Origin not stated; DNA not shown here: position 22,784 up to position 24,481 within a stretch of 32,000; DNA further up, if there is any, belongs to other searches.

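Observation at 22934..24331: Divergent RelA/SpoT-like nucleotidyltransferase domain in a 465-aa orphan protein translationally abutting lysS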

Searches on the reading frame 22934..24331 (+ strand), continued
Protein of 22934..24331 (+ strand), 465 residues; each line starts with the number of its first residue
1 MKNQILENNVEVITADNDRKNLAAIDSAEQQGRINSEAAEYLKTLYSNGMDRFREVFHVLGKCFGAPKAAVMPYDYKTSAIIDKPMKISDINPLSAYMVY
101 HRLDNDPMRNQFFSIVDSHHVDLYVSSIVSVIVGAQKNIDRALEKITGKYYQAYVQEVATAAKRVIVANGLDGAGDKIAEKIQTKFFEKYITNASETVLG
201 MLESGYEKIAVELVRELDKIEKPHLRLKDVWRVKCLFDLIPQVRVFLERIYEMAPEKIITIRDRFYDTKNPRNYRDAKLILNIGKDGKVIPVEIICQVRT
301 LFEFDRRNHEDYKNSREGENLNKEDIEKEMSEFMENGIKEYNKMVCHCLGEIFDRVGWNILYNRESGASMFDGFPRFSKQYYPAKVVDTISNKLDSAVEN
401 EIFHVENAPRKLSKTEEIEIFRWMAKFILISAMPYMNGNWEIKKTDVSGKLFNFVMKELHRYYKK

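Call 41: find_encoding_contigs(protein=P0161, flank=8000, max_places=3)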
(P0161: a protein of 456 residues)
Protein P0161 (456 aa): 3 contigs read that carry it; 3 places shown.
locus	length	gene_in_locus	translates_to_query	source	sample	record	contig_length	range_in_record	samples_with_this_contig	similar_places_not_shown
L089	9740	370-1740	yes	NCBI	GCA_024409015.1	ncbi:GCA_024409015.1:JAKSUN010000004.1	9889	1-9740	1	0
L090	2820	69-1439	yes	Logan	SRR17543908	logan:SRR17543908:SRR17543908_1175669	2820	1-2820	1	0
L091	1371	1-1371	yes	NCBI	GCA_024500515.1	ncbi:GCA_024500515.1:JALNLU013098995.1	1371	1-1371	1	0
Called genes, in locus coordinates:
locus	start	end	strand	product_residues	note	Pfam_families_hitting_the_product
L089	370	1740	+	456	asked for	-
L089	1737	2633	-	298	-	PF00551:Formyl_trans_N, PF02911:Formyl_trans_C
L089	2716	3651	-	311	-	PF00890:FAD_binding_2 (weak), PF01266:DAO (faint), PF03486:HI0933_like (faint), PF07992:Pyr_redox_2, PF12831:FAD_oxidored (faint), PF13738:Pyr_redox_3, PF00070:Pyr_redox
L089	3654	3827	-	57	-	-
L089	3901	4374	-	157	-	PF03449:GreA_GreB_N, PF01272:GreA_GreB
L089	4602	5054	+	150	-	PF11220:DUF3015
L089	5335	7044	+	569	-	PF25225:DUF7843, PF13387:Lnb_N, PF25222:DUF7840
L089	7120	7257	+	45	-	-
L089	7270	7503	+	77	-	-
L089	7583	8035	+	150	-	PF09424:YqeY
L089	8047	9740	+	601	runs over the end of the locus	PF01807:Zn_ribbon_DnaG, PF08275:DNAG_N, PF01751:Toprim, PF13155:Toprim_2, PF13662:Toprim_4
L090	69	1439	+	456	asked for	-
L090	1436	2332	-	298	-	PF00551:Formyl_trans_N, PF02911:Formyl_trans_C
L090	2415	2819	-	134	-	?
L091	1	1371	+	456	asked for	?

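Call 42: find_encoding_contigs(protein=P0168, flank=8000, max_places=3)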
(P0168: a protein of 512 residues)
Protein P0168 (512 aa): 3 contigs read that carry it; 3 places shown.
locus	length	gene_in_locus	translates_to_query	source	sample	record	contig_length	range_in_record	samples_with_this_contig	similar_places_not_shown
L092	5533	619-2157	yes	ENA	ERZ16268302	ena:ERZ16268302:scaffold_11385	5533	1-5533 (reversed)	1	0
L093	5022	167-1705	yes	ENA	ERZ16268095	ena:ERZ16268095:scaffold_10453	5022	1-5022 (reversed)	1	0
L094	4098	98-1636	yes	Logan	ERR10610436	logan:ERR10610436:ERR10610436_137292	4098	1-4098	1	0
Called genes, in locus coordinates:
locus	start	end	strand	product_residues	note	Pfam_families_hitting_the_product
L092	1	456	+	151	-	?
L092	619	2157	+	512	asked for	-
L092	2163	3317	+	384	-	PF08238:Sel1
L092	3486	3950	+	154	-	PF12844:HTH_19 (weak), PF13560:HTH_31, PF01381:HTH_3, PF13443:HTH_26 (weak)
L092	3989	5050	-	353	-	PF07603:Lcl_C (weak)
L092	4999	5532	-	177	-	?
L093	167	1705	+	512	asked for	-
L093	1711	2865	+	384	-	PF08238:Sel1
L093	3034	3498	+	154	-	PF12844:HTH_19 (weak), PF13560:HTH_31, PF01381:HTH_3, PF13443:HTH_26 (weak)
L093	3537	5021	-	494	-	?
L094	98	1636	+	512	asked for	-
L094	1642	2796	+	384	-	PF08238:Sel1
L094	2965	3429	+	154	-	PF12844:HTH_19 (weak), PF13560:HTH_31, PF01381:HTH_3, PF13443:HTH_26 (weak)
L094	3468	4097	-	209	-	?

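Call 43: find_encoding_contigs(protein=P0173, flank=8000, max_places=3)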
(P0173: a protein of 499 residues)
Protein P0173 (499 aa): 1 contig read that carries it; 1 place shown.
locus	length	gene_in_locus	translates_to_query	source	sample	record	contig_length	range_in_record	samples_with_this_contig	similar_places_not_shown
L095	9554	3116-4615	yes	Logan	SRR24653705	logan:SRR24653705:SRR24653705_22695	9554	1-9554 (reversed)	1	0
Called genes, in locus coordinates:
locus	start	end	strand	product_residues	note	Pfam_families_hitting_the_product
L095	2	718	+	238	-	?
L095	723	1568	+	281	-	PF17827:PrmC_N, PF03602:Cons_hypoth95 (weak), PF05175:MTS, PF06325:PrmA, PF13489:Methyltransf_23 (weak), PF01170:UPF0020 (weak), PF13847:Methyltransf_31, PF13649:Methyltransf_25, +1 more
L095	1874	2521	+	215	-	PF13505:OMP_b-brl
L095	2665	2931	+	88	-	PF00550:PP-binding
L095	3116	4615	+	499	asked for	-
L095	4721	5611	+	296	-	PF00483:NTP_transferase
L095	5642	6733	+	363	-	PF04055:Radical_SAM, PF06969:HemN_C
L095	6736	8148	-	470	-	PF01554:MatE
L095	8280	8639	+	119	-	PF04076:BOF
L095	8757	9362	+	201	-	-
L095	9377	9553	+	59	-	?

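Call 44: find_homologous_proteins(query=P0161, max_evalue=0.001)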
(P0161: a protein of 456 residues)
Query P0161 (456 aa): 36 proteins with E <= 0.001 among 5294 candidates.
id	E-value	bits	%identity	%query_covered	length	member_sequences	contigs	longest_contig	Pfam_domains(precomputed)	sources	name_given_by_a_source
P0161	0.0e+0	1015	100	100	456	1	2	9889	-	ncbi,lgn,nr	ncbi:MAG: hypothetical protein MJ210_00185 [Alphaproteobacteria bacterium]|nr:hypothetical protein [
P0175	8.5e-219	745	74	100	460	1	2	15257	-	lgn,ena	-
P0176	6.7e-163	561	59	98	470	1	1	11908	-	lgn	-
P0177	2.3e-162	559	58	98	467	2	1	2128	-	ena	-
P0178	1.0e-139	484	52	97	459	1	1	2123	-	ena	-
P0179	5.7e-123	429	48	93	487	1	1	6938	-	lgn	-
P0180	8.0e-116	406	46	96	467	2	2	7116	-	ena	-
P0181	1.2e-114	402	47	93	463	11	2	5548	-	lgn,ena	-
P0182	9.1e-114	399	47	93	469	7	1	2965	-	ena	-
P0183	1.3e-113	398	48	94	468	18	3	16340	-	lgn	-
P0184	4.6e-113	397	45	95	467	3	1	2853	-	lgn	-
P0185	1.0e-111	392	46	95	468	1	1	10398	-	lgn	-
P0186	5.4e-110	386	47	95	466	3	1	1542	-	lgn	-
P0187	1.3e-109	385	46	93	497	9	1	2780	-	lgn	-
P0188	4.6e-109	383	45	94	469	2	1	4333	-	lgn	-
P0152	7.8e-104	366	43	93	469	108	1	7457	-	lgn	-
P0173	8.0e-88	313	39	97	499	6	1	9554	-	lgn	-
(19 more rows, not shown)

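Call 47: search_solved_structures(query=A4, max_evalue=10, show_alignments=3)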
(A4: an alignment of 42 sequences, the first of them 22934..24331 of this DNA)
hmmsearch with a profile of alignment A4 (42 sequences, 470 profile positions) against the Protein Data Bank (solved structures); distinct sequences matched with E-value up to 10: 1.
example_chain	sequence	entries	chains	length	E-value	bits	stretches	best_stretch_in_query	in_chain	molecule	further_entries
6fgk_A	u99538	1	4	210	0.00027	23.2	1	172-290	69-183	GTP pyrophosphokinase YwaC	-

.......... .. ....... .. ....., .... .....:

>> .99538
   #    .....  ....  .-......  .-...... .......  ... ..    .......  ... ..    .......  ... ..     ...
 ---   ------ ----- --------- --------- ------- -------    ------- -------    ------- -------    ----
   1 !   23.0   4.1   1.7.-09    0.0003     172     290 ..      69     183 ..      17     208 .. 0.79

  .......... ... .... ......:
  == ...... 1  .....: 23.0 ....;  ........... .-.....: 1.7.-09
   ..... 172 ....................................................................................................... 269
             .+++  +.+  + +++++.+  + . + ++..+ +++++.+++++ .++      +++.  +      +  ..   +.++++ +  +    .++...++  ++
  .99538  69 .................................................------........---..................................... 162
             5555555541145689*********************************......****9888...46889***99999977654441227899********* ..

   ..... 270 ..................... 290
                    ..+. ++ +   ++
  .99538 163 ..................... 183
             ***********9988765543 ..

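Call 64: search_solved_structures(query=A5, max_evalue=10, show_alignments=4)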
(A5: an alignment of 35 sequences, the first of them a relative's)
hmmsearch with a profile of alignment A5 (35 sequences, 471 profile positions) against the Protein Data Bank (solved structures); distinct sequences matched with E-value up to 10: 4.
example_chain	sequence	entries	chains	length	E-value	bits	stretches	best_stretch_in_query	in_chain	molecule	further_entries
2dme_A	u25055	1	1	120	0.068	14.9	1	26-92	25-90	PHD finger protein 3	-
5f2v_V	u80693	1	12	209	0.083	14.6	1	181-307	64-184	GTP pyrophosphokinase YjbM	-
5ded_D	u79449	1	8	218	0.093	14.4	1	181-307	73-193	GTP pyrophosphokinase YjbM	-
5dec_A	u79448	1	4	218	0.093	14.4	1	181-307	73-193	GTP pyrophosphokinase YjbM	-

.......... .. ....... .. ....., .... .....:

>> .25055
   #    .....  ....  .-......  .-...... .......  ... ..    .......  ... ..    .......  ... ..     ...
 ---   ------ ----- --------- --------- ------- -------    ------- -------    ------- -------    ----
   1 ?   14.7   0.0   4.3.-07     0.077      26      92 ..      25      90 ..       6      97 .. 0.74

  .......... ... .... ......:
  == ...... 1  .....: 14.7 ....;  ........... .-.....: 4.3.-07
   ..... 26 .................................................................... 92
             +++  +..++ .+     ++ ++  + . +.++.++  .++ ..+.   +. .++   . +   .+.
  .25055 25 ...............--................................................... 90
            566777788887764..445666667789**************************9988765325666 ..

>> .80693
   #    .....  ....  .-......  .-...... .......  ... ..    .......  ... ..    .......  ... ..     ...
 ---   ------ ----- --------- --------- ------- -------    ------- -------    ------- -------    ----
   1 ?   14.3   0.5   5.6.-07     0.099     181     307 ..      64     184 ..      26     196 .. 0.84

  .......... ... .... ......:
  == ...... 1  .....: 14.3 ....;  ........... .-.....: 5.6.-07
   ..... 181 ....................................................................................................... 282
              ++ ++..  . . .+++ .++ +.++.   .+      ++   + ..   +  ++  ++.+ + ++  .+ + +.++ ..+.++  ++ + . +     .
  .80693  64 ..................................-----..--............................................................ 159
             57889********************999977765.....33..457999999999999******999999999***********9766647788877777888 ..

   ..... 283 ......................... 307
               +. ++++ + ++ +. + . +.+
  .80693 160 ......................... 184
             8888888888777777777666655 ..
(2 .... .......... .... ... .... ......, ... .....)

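Call 66: search_protein_families(library=ncbifam, proteins=[L001:4510-5976:+], max_evalue=0.00001)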
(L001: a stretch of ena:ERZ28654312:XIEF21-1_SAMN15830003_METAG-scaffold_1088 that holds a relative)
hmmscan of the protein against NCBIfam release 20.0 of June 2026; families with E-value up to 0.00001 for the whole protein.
L001:4510-5976:+ (488 aa): 14 families
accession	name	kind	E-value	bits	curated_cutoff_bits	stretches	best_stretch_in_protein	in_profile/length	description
NF001756.1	PRK00484.1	subfamily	1.1e-156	522.3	468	1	11-488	3-486/488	lysine--tRNA ligase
TIGR00499.1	lysS_bact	equivalog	1.3e-140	469.4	427.6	1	10-488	4-493/496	lysine--tRNA ligase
NF002821.0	PRK02983.1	equivalog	8.2e-123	411.5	742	1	8-488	618-1099/1102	bifunctional lysylphosphatidylglycerol synthetase/lysine--tRNA ligase LysX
NF009101.0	PRK12445.1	subfamily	1.1e-111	373.9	1026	1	9-488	16-502/505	lysine--tRNA ligase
TIGR00462.1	genX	equivalog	9.8e-53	179.6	286.9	1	171-484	4-304/304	EF-P lysine aminoacylase EpmA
NF006828.0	PRK09350.1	equivalog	5.2e-47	160.7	264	1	167-486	15-322/325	elongation factor P--(R)-beta-lysine ligase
NF001750.0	PRK00476.1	equivalog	1.9e-38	132.2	443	2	35-318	4-285/590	aspartate--tRNA ligase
NF003483.0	PRK05159.1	equivalog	1.2e-37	129.9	353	1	36-485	4-430/438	aspartate--tRNA(Asn) ligase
TIGR00459.1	aspS_bact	equivalog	4.2e-35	121.2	373.85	2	34-318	1-280/586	aspartate--tRNA ligase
TIGR00458.1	aspS_nondisc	equivalog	2.6e-32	112.3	368.4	1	47-485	10-420/428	aspartate--tRNA(Asn) ligase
NF009460.0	PRK12820.1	equivalog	7.8e-29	100.3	1379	2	47-290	33-291/723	bifunctional aspartyl-tRNA synthetase/aspartyl/glutamyl-tRNA amidotransferase subunit C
NF003037.0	PRK03932.1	equivalog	3.3e-23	82.4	414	1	48-487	15-445/451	asparagine--tRNA ligase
TIGR00457.1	asnS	equivalog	1e-22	80.6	342.6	1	49-485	16-447/455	asparagine--tRNA ligase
NF005052.0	PRK06462.1-1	equivalog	3e-08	33.1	368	1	157-485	38-344/353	asparagine synthetase A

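Call 67: fold_search(model_id=the predicted structure, library=viral)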
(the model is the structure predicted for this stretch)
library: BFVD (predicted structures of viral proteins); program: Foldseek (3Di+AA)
matches with E <= 10: 134; with E <= 0.001: 1
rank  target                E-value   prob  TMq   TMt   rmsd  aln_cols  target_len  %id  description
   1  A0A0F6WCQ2            2.2e-04  1.00  0.21  0.36  15.2       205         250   16  RelA/SpoT family protein [Sinorhizobium phage phiN3]
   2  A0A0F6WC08            3.9e-03  1.00  0.20  0.61   3.7       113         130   18  Uncharacterized protein [Sinorhizobium phage phiM7]
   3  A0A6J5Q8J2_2          5.3e-03  0.98  0.19  0.09  20.6       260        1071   14  RelA/SpoT [uncultured Caudovirales phage]
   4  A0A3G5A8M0            7.7e-03  0.99  0.20  0.13  18.1       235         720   13  Glycosyltransferase [Hyperionvirus sp.]
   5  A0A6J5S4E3            8.5e-03  1.00  0.17  0.18   5.3       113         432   14  RelA/SpoT [uncultured Caudovirales phage]
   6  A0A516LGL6            1.4e-02  0.91  0.19  0.08  19.1       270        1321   14  (no name in the UniProt tables at hand)
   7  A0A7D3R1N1            1.5e-02  1.00  0.18  0.44   4.7       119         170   12  Nucleotidyltransferase relA/spot protein [Fadolivirus FV1/VV64]
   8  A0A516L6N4            1.9e-02  0.96  0.22  0.10  21.0       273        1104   12  (no name in the UniProt tables at hand)
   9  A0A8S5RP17            6.1e-02  0.93  0.19  0.37  17.8       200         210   13  GTP pyrophosphokinase YjbM [virus sp. ctBS918]
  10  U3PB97                7.1e-02  0.92  0.12  0.31   7.6        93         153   16  Uncharacterized protein [Burkholderia phage JG068]
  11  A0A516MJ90            7.8e-02  0.91  0.19  0.21  16.8       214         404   15  (no name in the UniProt tables at hand)
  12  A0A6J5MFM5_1          8.2e-02  0.66  0.19  0.10  18.4       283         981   13  ART-PolyVal-like domain-containing protein [uncultured Caudovirales phage]
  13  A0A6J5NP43            2.4e-01  0.51  0.19  0.10  16.4       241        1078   14  Uncharacterized protein [uncultured Caudovirales phage]
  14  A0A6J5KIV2            2.4e-01  0.35  0.21  0.10  24.4       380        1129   14  DdrB-like domain-containing protein [uncultured Caudovirales phage]
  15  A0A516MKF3            2.5e-01  0.90  0.18  0.15   5.4       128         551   13  (no name in the UniProt tables at hand)
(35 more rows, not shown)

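Call 70: predict_structure(alignment_id=A5)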
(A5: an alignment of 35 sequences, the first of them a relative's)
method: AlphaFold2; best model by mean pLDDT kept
length: 456 residues; sequences in the alignment: 35
mean_pLDDT: 88.6   pTM: 0.86
mean pLDDT of the five models: 88.6, 87.3, 86.1, 85.9, 85.6
residues with pLDDT >= 90: 316; 70-90: 102; 50-70: 22; < 50: 16
segments of 3 or more residues with pLDDT < 50: 1-8, 450-456
pLDDT, mean of each block of 10 residues (from residue 1): 47 84 93 95 97 96 95 93 93 91 91 93 89 95 92 91 90 89 88 95 94 89 89 64 91 92 93 90 85 93 92 95 93 70 77 94 88 94 95 90 97 96 94 93 71 39
secondary structure, 60 per line:
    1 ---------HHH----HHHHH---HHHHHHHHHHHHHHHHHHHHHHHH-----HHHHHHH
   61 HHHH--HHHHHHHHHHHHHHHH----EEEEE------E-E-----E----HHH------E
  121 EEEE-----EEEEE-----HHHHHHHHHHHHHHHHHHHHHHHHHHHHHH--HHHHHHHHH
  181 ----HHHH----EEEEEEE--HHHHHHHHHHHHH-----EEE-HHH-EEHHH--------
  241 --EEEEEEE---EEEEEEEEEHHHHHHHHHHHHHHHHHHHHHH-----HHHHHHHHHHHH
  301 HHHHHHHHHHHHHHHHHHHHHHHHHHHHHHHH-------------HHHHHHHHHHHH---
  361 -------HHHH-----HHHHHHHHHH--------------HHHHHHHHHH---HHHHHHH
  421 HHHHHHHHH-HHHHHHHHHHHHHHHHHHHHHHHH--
elements in order: H17-21 H25-48 H54-64 H67-82 E87-91 E120-124 E130-134 H140-169 H172-180 H185-188 E193-199 H202-214 E220-222 E243-249 E253-261 H262-283 H289-332 H346-357 H368-371 H377-386 H401-410 H414-429 H431-454
